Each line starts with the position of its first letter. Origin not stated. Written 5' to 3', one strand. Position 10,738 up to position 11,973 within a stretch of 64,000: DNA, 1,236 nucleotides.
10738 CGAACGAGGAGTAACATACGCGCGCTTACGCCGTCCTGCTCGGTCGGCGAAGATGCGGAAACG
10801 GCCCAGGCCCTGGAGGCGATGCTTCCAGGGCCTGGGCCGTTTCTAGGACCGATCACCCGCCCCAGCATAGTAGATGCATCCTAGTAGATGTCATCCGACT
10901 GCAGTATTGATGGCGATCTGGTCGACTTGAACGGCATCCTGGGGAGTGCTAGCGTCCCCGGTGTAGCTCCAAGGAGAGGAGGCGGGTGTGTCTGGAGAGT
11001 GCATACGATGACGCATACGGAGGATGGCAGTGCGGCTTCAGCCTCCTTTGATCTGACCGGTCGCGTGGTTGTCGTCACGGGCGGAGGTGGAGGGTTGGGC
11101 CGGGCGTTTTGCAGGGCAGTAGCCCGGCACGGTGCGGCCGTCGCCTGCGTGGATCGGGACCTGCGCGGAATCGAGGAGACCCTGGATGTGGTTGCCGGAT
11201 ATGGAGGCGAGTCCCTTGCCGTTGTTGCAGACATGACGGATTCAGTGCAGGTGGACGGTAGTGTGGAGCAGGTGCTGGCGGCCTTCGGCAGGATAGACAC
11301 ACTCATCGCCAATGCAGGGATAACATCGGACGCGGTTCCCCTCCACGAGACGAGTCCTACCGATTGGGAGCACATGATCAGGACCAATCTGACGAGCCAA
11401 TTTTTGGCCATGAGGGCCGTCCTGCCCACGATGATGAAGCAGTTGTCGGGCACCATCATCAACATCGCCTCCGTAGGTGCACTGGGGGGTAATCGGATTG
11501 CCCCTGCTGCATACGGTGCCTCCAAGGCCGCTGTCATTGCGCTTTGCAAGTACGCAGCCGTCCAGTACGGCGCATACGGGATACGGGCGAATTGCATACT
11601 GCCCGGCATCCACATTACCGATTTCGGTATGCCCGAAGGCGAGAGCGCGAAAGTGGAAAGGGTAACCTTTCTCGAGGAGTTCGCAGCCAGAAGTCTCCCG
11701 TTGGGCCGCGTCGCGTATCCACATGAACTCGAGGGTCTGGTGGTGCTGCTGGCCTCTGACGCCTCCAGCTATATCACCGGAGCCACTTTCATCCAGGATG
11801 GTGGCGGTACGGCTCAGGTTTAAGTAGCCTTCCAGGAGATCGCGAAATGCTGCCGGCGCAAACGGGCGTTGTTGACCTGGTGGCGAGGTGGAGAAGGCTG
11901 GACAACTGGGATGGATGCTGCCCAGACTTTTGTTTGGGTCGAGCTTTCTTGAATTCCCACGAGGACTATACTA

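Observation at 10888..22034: Two-IclR cluster of SDR / 3-hydroxyacyl-CoA DH / SDR + transhydroxylase-like Mo enzyme + thiolase + LarA-like: candidate anaerobic polyhydroxybenzene fermentation island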

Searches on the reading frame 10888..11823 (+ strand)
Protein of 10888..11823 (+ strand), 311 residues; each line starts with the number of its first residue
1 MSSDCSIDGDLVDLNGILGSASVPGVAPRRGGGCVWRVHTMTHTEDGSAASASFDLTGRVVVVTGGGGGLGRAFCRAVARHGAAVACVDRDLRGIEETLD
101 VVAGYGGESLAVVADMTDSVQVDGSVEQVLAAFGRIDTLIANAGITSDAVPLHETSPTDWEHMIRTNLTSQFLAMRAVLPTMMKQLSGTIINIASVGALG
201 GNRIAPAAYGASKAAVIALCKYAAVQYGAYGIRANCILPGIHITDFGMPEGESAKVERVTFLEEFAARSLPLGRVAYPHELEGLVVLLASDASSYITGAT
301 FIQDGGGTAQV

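Call 3: search_protein_families(library=pfam, proteins=[window:10888-11823:+])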
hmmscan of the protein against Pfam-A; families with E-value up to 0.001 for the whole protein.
window:10888-11823:+ (311 aa): 4 families
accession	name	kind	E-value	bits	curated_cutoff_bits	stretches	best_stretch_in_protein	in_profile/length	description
PF13561.12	adh_short_C2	-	2.4e-53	181.6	27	1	69-307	7-235/236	Enoyl-(Acyl carrier protein) reductase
PF00106.31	adh_short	-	4.2e-50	170.4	26.6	1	59-250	1-190/195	short chain dehydrogenase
PF08659.16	KR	-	2.1e-09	38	22.6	1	61-224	3-164/180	KR domain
PF01370.27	Epimerase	-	5.8e-06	26.3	20.9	1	61-231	1-164/240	NAD dependent epimerase/dehydratase family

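Call 4: search_protein_families(library=ncbifam, proteins=[window:10888-11823:+])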
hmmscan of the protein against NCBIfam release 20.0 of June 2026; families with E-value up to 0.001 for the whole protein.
window:10888-11823:+ (311 aa): 227 families (the best 25 are shown)
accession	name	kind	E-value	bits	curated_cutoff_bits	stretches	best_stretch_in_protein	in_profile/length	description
NF005559.1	PRK07231.1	subfamily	7.2e-56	189.5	215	1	56-307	2-247/249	glucose 1-dehydrogenase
NF004791.0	PRK06138.1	equivalog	9.7e-56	188.9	312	1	55-309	2-251/252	SDR family oxidoreductase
NF004818.0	PRK06172.1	equivalog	3.1e-55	187.2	336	1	54-310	3-253/253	SDR family oxidoreductase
NF006070.0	PRK08213.1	subfamily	1.5e-52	178.7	279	1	52-309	6-258/259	gluconate 5-dehydrogenase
TIGR01830.1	3oxo_ACP_reduc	equivalog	1.1e-50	172.6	297.75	1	61-306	1-237/239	3-oxoacyl-[acyl-carrier-protein] reductase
NF004198.0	PRK05653.1-3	equivalog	1.3e-50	172.2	296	1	56-306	5-245/248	3-oxoacyl-ACP reductase FabG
NF009466.0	PRK12826.1-2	subfamily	2.3e-50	171.4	222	1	58-308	3-245/248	3-oxoacyl-ACP reductase FabG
NF005067.0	PRK06484.1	equivalog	6.6e-50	170.1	713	1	57-308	8-252/524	short chain dehydrogenase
NF052558.1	MBtsdlDhBudC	equivalog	1.3e-49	169.1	270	1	57-310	2-244/250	meso-2,3-butanediol dehydrogenase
NF004774.0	PRK06114.1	equivalog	6.2e-49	166.7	360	1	48-306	6-258/262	SDR family oxidoreductase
NF004203.0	PRK05653.2-4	subfamily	7.1e-49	166.5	313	1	55-307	3-256/260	3-oxoacyl-ACP reductase FabG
NF005309.0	PRK06841.1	subfamily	1.1e-48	166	286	1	50-309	7-254/255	GolD/DthD family dehydrogenase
NF005681.0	PRK07478.1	subfamily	2.4e-48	164.7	267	1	56-307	4-249/254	SDR family oxidoreductase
NF053701.1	CsHdxCHCADhChcB2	equivalog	7.4e-48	163.2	350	1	57-310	2-245/245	cis-4-hydroxycyclohexanecarboxylate dehydrogenase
NF004197.0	PRK05653.1-1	equivalog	2.9e-46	158.1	332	1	55-306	4-245/249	3-oxoacyl-ACP reductase FabG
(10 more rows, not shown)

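Call 21: search_solved_structures(query=window:11008-11823:+, max_evalue=1e-30)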
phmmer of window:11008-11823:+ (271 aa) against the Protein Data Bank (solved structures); distinct sequences matched with E-value up to 1e-30: 68 (the best 60 are shown).
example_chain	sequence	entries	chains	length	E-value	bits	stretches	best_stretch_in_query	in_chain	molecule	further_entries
2et6_A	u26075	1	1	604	5e-42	147.6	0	8-200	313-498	(3R)-hydroxyacyl-CoA dehydrogenase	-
4jro_A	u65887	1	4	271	2.4e-40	142.1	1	11-266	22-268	FabG protein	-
4fn4_A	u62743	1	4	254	1.1e-39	139.9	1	16-268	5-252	Short chain dehydrogenase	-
7djs_A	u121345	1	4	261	5.3e-38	134.5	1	16-269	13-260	SDR family oxidoreductase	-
5itv_A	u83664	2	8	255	1.4e-37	133.1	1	15-270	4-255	Dihydroanticapsin 7-dehydrogenase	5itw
6d9y_A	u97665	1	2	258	5.8e-37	131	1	14-267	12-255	Short-chain dehydrogenase/reductase SDR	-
2hq1_A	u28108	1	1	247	1.3e-36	129.9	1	15-266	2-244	Glucose/ribitol dehydrogenase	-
1iy8_A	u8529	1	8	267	3e-36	128.7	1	11-269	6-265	LEVODIONE REDUCTASE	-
4rzh_A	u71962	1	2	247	6.1e-36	127.7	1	16-266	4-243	3-oxoacyl-[acyl-carrier protein] reductase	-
7pcs_B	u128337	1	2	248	9.2e-36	127.1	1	17-266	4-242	BbsD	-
1edo_A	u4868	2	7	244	1.3e-35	126.6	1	20-266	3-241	BETA-KETO ACYL CARRIER PROTEIN REDUCTASE | KETOACYL REDUCTASE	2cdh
9kd1_A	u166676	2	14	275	3.6e-35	125.2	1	13-269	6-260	Oxidoreductase, short chain dehydrogenase/reductase family protein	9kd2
4dml_A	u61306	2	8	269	4e-35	125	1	13-266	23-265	3-oxoacyl-[acyl-carrier-protein] reductase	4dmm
3uf0_A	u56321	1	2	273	4.1e-35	125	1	11-269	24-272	Short-chain dehydrogenase/reductase SDR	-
2uvd_A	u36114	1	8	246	4.1e-35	125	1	16-266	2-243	3-OXOACYL-(ACYL-CARRIER-PROTEIN) REDUCTASE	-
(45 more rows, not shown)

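Call 49: find_related_loci(query=window:11008-11823:+, collection=genome_contigs, flank=8000)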
Query window:11008-11823:+ (271 aa) in genome_contigs; peptide patterns used: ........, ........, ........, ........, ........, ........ (x = any residue, [..] = any of these).
79 stretches matched a pattern; 37 encode a relative of the query (tblastn E <= 1e-3); 37 distinct loci.
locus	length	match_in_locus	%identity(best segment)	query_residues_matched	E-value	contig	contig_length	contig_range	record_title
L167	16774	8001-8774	64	14-271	4e-105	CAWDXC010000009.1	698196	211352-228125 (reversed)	MAG: uncultured Actinomycetes bacterium isolate MFD05942.bin.1.358 genome assembly, contig: contig_23263, whole genome s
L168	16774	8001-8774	64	14-271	6e-98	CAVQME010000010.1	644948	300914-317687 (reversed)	MAG: uncultured Actinomycetes bacterium isolate MFD00032.bin.1.257 genome assembly, contig: contig_9014, whole genome sh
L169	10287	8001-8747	39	16-266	1e-46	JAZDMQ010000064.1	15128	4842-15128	MAG: bacterium isolate MEGAHIT-group-0.667 k141_15052173, whole genome shotgun sequence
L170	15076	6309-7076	40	17-270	3e-49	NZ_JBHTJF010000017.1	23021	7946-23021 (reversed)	Savagea faecisuis strain CCUG 63563 GCM70027506_42, whole genome shotgun sequence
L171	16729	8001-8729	38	16-269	2e-41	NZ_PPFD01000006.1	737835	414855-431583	Endozoicomonas sp. OPT23 EOPP23_contig6, whole genome shotgun sequence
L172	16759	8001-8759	38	16-270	3e-39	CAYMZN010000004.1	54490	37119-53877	MAG TPA_asm: uncultured Candidatus Bathyarchaeia archaeon isolate SRP231805_co3_314 genome assembly, contig: NODE_153_le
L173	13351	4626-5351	36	16-266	2e-37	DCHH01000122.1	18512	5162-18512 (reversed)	MAG TPA_asm: Bacteroidales bacterium UBA1757 UBA1757_contig_11621, whole genome shotgun sequence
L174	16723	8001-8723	35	16-266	2e-36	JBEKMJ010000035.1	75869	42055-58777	MAG: Bryobacteraceae bacterium isolate SPRUCE 391 SPRUCE_391_35, whole genome shotgun sequence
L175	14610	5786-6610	34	1-266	1e-36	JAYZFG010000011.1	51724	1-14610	MAG: Pseudomonadota bacterium isolate XB_MAG160 DB_MAG160_0011, whole genome shotgun sequence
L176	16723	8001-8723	35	16-266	5e-36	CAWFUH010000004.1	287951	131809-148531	MAG: Bryobacterales bacterium isolate MFD00731.bin.1.153 genome assembly, contig: contig_16889, whole genome shotgun seq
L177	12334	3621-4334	36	19-266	2e-35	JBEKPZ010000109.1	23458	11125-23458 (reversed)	MAG: Bryobacteraceae bacterium isolate SPRUCE 476 SPRUCE_476_109, whole genome shotgun sequence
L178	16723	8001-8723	34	16-266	2e-35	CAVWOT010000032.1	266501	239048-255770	MAG: Bryobacterales bacterium isolate MFD09567.bin.2.8 genome assembly, contig: contig_38245, whole genome shotgun seque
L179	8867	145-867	34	16-266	3e-35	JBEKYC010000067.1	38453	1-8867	MAG: Bryobacteraceae bacterium isolate SPRUCE 666 SPRUCE_666_67, whole genome shotgun sequence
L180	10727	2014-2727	36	19-266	4e-35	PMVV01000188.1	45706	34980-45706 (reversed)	MAG: Bryobacterales bacterium isolate bog_159 73.20110700_S2D.32_contig_6779, whole genome shotgun sequence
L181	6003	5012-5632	38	11-208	3e-33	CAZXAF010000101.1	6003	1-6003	MAG TPA_asm: uncultured Dehalococcoidia bacterium isolate SRP214966_co4_321 genome assembly, contig: NODE_18510_length_6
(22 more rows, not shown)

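Call 68: search_protein_families(library=pfam, proteins=[L167:2348-3283:+, L167:3502-5001:+, L167:4992-6275:+, L167:6211-7839:+, L167:8948-11221:+, L167:11286-11945:-, L167:12052-12708:-, L167:12765-14252:-, L167:15722-16375:+], max_evalue=0.00001)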
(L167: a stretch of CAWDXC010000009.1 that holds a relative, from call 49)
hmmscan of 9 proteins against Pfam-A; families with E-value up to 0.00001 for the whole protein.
L167:2348-3283:+ (311 aa): 3 families
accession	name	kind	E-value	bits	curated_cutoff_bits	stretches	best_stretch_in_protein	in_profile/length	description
PF13411.12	MerR_1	-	1.2e-14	54.6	21.6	1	5-72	1-67/69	MerR HTH family regulatory protein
PF00440.29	TetR_N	-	7.3e-14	51.7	24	1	97-143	1-47/47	Bacterial regulatory proteins, tetR family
PF00376.29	MerR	-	1.6e-07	31.5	28.2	1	6-43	1-38/38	MerR family regulatory protein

L167:3502-5001:+ (499 aa): 1 family
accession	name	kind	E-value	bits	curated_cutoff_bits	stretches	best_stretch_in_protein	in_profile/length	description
PF01565.28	FAD_binding_4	-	3.8e-17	62.7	26.4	1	49-190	1-138/139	FAD binding domain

L167:4992-6275:+ (427 aa): 2 families
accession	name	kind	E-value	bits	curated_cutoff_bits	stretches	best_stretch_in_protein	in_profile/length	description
PF02754.22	CCG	-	1.5e-30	105.5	20.6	2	291-407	1-84/85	Cysteine-rich domain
PF13183.11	Fer4_8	-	2e-07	31.9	27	1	18-97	1-65/68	4Fe-4S dicluster domain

L167:6211-7839:+ (542 aa): 1 family
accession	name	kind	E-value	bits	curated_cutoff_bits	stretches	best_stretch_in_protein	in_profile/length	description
PF01565.28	FAD_binding_4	-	4e-22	78.8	26.4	1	74-209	2-138/139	FAD binding domain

L167:8948-11221:+ (757 aa): 3 families
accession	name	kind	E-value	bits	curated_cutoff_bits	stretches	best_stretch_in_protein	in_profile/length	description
PF00384.28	Molybdopterin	-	2.4e-27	96.3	24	1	74-484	1-352/353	Molybdopterin oxidoreductase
PF01568.27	Molydop_binding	-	5.3e-19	68.7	26.8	1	638-750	1-109/110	Molydopterin dinucleotide binding domain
PF04879.21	Molybdop_Fe4S4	-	1.3e-12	47.9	22.7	1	20-70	3-53/55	Molybdopterin oxidoreductase Fe4S4 domain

L167:11286-11945:- (219 aa): 0 families

L167:12052-12708:- (218 aa): 0 families

L167:12765-14252:- (495 aa): 1 family
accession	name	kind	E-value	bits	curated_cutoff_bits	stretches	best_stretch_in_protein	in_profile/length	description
PF13458.12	Peripla_BP_6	-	4.6e-34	119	31.7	1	94-433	2-325/343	Periplasmic binding protein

L167:15722-16375:+ (217 aa): 1 family
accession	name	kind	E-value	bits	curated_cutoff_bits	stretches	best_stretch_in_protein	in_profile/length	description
PF00440.29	TetR_N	-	2e-14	53.5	24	1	25-71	1-47/47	Bacterial regulatory proteins, tetR family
